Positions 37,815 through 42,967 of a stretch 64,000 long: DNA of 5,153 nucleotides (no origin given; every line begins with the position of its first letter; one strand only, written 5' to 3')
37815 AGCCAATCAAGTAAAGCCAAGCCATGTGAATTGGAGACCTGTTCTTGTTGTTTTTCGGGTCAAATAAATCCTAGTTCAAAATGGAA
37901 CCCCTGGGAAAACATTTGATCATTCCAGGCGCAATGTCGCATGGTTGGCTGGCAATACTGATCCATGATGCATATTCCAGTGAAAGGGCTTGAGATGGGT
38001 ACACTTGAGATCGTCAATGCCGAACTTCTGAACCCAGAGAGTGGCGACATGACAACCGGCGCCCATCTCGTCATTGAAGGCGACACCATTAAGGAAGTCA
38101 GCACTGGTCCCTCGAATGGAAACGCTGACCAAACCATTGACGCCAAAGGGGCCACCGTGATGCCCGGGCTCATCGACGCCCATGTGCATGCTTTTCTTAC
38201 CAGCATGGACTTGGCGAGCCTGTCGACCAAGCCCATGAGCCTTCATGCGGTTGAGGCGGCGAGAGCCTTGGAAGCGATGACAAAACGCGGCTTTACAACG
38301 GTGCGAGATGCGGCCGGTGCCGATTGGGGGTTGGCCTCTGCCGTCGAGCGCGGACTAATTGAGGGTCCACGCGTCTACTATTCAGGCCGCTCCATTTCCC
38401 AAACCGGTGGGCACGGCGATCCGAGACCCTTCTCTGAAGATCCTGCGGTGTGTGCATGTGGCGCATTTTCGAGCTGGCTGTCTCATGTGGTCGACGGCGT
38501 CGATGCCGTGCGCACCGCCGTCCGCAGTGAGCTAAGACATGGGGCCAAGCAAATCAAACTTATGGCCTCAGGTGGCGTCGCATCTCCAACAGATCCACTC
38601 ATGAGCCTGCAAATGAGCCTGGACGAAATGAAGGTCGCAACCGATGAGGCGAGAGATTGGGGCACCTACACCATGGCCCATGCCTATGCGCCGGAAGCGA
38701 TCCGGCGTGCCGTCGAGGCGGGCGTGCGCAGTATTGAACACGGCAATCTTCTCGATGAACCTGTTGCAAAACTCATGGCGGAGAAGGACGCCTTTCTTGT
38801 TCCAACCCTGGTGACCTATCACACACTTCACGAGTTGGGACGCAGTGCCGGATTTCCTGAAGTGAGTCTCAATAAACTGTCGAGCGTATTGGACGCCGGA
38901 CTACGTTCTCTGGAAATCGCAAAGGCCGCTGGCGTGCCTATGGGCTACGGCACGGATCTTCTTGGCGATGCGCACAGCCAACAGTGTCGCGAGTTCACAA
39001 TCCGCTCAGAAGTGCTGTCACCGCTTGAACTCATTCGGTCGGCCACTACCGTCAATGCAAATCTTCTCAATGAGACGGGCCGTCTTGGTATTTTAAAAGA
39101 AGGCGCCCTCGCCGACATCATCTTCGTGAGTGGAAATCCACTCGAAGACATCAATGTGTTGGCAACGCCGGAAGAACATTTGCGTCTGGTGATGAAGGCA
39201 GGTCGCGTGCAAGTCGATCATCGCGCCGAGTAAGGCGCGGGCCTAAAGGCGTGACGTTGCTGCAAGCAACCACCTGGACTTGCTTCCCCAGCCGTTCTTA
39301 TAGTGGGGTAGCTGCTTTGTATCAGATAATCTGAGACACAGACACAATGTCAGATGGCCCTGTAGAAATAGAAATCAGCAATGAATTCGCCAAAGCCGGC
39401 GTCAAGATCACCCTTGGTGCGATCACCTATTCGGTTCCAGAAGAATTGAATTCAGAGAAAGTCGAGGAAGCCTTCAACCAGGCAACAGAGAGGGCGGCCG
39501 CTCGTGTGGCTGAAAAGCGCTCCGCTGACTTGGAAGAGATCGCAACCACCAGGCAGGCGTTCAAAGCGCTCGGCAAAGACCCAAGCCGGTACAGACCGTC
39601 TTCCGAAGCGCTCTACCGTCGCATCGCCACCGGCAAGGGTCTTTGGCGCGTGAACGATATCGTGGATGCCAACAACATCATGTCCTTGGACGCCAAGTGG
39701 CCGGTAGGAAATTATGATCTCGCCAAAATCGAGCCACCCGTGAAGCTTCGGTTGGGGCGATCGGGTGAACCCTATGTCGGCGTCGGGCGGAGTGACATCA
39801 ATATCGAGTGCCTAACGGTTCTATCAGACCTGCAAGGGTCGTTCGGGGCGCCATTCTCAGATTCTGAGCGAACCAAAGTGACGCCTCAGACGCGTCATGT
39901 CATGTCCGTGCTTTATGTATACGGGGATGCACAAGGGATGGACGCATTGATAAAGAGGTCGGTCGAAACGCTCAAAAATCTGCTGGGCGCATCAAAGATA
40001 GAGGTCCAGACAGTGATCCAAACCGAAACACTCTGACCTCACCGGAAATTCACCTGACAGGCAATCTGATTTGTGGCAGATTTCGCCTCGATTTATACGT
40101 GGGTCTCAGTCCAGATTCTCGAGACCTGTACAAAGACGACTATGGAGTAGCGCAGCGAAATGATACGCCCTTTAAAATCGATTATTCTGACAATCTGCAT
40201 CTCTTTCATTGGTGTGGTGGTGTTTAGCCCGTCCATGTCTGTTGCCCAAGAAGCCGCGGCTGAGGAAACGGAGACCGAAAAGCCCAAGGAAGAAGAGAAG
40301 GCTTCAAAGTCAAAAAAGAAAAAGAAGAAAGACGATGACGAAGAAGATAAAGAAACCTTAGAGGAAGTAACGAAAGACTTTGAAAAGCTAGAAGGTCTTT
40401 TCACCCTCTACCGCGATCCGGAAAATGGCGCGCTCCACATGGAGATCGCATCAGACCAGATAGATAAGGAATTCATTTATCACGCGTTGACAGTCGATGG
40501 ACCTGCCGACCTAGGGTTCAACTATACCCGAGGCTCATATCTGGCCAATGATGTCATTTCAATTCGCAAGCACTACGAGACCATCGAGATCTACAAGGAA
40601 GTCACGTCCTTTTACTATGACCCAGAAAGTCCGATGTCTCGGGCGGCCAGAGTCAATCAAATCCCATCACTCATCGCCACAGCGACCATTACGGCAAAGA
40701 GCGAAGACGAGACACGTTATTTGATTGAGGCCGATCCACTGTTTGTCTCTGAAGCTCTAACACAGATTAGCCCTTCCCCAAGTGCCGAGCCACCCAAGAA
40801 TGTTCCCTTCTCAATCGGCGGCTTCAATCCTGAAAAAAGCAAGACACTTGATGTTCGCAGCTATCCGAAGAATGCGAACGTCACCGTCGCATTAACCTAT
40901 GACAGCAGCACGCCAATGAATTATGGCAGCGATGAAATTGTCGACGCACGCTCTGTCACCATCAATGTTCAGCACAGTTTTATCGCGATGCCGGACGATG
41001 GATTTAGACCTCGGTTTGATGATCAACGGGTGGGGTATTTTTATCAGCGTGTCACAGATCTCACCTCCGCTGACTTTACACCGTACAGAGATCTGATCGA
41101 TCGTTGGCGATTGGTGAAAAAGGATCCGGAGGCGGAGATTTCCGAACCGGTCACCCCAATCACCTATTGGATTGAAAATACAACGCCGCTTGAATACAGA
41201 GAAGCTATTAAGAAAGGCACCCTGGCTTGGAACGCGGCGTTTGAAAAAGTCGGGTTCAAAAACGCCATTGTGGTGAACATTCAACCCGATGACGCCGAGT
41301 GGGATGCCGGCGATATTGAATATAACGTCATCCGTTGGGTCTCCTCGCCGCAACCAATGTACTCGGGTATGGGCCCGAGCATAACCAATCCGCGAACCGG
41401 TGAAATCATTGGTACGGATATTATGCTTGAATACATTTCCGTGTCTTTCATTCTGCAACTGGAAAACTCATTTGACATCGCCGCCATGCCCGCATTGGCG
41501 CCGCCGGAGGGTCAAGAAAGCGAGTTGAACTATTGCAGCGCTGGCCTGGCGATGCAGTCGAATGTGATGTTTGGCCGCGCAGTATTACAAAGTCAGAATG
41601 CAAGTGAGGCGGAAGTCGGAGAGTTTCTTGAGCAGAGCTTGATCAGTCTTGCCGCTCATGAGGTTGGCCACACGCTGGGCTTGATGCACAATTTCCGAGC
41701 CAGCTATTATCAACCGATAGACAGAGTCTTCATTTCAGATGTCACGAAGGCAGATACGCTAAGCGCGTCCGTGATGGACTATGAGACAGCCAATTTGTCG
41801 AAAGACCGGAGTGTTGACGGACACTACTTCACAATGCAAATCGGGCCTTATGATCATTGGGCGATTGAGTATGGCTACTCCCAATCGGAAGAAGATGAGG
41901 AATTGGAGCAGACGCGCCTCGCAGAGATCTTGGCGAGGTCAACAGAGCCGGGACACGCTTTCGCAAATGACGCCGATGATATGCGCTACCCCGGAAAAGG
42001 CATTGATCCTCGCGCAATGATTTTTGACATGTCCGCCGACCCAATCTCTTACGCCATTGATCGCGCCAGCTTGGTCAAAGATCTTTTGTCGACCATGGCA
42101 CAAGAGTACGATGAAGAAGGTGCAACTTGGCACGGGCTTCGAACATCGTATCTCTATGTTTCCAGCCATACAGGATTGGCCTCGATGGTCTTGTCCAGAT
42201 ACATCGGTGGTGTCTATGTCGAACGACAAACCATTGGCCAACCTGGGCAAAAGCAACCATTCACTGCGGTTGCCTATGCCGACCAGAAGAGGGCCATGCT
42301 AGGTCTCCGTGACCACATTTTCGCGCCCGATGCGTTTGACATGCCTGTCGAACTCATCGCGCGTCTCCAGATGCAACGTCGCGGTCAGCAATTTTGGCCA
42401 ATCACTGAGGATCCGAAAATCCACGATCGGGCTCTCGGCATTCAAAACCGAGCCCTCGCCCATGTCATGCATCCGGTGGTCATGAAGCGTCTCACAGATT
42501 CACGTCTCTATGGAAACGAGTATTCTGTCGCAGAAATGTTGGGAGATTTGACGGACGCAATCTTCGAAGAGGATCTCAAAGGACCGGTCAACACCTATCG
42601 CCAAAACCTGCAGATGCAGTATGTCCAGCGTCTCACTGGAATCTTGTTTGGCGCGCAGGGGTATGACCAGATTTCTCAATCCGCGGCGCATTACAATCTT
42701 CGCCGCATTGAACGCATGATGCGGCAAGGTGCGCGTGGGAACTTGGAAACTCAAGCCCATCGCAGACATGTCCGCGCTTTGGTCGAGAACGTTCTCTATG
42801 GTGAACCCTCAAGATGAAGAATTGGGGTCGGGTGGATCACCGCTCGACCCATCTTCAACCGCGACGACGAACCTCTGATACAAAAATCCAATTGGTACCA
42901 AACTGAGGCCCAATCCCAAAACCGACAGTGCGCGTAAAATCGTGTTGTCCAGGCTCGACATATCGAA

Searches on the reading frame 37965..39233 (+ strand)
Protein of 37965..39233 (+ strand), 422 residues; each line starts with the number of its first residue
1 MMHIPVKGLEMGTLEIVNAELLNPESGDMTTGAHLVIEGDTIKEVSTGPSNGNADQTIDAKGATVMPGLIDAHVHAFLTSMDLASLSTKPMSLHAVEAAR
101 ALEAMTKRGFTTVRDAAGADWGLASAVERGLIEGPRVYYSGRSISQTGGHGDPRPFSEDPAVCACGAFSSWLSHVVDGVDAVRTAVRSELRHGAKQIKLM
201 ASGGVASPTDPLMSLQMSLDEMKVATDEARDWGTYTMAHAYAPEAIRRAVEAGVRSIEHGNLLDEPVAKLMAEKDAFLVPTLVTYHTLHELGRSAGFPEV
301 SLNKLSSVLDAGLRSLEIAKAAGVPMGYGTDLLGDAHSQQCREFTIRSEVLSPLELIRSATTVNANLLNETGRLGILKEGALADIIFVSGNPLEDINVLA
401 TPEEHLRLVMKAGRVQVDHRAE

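Call 56: search_protein_families(library=pfam, proteins=[window:37965-39233:+], max_evalue=0.00001)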
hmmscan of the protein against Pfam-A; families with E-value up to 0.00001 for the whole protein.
window:37965-39233:+ (422 aa): 2 families
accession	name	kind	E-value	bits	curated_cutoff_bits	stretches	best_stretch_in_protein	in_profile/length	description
PF01979.26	Amidohydro_1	-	3.5e-43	148.6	25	1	64-414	1-343/345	Amidohydrolase family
PF07969.17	Amidohydro_3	-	1.6e-16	61.3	29.7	2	56-99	1-44/472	Amidohydrolase family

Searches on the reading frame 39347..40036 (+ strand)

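Call 56: search_protein_families(library=pfam, proteins=[window:39347-40036:+], max_evalue=0.00001)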
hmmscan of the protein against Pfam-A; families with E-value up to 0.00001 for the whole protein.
window:39347-40036:+ (229 aa): 1 family
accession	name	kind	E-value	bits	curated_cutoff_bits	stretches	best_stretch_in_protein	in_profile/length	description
PF03483.22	B3_4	-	1.3e-16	61.1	29.3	1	69-186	3-121/174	B3/4 domain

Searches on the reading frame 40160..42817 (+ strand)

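Call 56: search_protein_families(library=pfam, proteins=[window:40160-42817:+], max_evalue=0.00001)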
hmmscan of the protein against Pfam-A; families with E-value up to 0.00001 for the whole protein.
window:40160-42817:+ (885 aa): 2 families
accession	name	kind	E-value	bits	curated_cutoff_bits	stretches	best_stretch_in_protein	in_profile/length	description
PF16313.11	DUF4953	-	2.6e-68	231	24.2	1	488-805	7-313/316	Met-zincin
PF17148.9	DUF5117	-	4.2e-27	95.6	27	1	132-321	8-189/189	Domain of unknown function (DUF5117)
